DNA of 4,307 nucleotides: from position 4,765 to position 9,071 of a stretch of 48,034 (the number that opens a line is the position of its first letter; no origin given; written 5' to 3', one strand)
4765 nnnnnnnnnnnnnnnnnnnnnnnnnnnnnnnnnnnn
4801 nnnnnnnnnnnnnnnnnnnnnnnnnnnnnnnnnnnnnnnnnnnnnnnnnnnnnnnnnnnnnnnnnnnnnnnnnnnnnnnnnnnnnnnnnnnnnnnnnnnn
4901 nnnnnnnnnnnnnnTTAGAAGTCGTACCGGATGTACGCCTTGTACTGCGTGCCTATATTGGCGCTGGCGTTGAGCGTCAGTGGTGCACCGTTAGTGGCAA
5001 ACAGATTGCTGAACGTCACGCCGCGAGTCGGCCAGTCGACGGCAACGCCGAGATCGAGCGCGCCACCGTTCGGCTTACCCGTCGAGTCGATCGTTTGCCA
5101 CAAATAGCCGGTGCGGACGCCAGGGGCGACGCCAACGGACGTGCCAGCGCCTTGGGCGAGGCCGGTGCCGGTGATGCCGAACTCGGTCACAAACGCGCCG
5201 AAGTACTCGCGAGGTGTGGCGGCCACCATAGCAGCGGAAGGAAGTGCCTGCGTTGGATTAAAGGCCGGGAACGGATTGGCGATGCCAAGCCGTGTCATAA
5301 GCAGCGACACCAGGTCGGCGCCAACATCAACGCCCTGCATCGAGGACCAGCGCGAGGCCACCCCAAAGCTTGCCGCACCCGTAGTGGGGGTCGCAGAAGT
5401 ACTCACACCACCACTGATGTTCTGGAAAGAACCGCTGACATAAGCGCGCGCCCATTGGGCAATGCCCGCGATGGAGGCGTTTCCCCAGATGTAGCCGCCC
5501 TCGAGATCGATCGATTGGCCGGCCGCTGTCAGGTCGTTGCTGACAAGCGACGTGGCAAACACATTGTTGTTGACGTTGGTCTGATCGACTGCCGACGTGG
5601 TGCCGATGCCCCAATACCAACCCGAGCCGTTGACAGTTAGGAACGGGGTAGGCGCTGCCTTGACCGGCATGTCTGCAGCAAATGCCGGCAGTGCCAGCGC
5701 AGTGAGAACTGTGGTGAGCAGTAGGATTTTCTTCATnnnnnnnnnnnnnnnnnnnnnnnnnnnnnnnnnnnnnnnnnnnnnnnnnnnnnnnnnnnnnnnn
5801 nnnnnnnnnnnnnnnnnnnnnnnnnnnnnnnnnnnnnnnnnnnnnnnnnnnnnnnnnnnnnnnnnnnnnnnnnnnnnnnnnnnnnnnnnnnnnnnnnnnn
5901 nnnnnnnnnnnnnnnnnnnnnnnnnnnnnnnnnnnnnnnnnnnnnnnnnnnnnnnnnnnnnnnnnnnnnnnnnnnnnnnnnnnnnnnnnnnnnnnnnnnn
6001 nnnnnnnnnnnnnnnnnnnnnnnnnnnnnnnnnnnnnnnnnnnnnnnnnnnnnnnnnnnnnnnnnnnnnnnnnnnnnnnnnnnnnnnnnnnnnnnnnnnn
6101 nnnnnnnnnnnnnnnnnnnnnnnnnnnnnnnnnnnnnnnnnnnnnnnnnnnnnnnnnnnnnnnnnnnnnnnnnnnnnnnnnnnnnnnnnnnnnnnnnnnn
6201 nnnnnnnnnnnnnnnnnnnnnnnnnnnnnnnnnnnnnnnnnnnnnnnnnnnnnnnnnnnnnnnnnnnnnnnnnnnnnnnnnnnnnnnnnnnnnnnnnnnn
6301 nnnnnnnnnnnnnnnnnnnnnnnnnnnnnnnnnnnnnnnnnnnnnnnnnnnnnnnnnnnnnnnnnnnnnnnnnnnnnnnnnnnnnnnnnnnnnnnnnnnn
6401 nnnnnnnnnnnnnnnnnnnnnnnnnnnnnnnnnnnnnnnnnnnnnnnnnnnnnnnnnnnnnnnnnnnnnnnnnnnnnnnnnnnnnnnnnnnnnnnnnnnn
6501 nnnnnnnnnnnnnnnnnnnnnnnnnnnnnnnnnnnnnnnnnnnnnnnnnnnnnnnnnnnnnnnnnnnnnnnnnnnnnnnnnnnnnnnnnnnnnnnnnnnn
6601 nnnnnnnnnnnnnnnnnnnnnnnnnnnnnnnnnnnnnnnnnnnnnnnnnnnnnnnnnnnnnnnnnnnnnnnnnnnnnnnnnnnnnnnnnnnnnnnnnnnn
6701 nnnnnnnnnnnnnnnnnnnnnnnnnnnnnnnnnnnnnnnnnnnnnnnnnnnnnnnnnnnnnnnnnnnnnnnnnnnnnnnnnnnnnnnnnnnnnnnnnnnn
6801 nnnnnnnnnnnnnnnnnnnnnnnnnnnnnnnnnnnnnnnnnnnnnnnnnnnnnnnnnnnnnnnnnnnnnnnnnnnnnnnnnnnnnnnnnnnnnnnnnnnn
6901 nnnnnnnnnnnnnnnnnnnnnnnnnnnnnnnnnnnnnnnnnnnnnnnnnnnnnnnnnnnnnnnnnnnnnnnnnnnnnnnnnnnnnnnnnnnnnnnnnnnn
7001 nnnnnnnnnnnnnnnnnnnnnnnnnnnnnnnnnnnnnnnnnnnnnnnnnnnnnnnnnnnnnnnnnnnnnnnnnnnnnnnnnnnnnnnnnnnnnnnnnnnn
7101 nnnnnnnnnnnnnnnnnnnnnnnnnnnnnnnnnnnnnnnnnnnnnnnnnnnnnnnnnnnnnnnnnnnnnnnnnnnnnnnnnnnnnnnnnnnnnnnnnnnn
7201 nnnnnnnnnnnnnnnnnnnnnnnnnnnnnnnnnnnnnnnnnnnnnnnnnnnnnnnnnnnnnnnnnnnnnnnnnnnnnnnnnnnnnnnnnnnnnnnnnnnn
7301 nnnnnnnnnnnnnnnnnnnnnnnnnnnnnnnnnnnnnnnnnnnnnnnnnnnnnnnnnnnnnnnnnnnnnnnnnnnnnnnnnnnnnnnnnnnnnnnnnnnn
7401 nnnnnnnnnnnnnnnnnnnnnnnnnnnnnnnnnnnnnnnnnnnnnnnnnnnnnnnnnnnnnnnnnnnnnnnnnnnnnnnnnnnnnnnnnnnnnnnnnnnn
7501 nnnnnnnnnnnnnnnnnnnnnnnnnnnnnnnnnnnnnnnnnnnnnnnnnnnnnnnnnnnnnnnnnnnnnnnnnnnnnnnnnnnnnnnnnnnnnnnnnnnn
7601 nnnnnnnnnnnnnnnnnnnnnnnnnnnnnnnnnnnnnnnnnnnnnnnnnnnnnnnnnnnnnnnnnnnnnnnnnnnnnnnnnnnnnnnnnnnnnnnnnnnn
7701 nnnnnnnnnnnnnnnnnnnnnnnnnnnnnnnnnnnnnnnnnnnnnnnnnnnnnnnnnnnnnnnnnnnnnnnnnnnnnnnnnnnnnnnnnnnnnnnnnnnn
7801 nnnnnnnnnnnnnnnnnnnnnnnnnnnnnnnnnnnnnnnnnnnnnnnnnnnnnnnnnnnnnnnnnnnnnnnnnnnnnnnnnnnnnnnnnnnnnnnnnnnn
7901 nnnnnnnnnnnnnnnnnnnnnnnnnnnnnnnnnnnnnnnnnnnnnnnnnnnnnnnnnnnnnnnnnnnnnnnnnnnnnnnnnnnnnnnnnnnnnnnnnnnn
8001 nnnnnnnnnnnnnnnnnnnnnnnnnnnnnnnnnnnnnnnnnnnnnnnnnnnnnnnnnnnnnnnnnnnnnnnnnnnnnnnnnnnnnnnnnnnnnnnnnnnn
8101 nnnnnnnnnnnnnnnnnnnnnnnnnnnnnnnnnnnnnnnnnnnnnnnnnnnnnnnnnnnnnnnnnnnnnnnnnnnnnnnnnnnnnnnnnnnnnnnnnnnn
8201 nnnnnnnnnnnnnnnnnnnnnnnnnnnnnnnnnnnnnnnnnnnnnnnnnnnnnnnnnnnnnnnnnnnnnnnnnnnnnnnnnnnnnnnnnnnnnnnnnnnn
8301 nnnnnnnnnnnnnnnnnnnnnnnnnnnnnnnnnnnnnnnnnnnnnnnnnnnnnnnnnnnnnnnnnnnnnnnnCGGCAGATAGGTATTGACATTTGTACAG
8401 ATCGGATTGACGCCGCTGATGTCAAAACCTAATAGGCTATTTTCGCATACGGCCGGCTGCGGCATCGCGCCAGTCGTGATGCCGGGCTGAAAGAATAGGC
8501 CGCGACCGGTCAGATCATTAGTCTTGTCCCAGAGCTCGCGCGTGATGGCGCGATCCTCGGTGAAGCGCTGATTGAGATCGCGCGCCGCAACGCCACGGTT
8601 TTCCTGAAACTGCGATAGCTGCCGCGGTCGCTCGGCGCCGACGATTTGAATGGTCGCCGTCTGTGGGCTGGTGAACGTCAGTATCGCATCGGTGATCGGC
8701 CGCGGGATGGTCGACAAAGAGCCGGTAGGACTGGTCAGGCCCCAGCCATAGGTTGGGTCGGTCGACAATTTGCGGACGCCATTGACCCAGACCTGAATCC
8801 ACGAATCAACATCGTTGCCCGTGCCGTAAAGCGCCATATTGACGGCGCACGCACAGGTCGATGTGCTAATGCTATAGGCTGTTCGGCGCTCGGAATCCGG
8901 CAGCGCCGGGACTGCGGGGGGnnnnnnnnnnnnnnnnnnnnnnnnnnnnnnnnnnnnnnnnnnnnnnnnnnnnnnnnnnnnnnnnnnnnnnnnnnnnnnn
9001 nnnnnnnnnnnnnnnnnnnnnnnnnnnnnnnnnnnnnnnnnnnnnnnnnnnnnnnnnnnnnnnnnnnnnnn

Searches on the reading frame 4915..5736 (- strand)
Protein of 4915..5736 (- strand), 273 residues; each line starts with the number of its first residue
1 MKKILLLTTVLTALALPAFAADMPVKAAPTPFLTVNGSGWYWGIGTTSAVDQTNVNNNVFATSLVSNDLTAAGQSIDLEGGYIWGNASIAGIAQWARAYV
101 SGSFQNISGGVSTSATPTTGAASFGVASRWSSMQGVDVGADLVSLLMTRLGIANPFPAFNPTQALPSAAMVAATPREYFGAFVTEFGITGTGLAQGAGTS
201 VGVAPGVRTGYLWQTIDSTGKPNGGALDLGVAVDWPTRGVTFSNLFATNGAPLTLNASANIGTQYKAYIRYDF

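Call 7: search_protein_families(library=phrogs, proteins=[window:4915-5736:-], max_evalue=0.01)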
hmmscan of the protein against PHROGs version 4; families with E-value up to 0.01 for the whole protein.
window:4915-5736:- (273 aa): 0 families

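Call 19: search_protein_families(library=ncbifam, proteins=[window:4915-5736:-], max_evalue=1)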
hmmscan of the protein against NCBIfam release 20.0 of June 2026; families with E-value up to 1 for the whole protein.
window:4915-5736:- (273 aa): 0 families

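Call 50: search_protein_families(library=pfam, proteins=[window:4915-5736:-], max_evalue=0.05)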
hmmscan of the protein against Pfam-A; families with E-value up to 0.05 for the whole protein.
window:4915-5736:- (273 aa): 0 families

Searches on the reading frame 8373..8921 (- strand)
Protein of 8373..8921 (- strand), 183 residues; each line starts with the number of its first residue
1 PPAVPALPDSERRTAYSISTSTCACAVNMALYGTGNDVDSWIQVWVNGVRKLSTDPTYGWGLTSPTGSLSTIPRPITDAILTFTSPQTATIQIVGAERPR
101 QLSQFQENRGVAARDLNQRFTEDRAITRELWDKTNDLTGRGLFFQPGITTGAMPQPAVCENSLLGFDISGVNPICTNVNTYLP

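Call 104: search_dna_similar(query=window:8373-8921:-, collection=phages, mode=protein, max_evalue=0.01, max_rows=20)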
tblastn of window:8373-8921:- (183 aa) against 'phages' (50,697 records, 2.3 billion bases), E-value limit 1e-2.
No match.
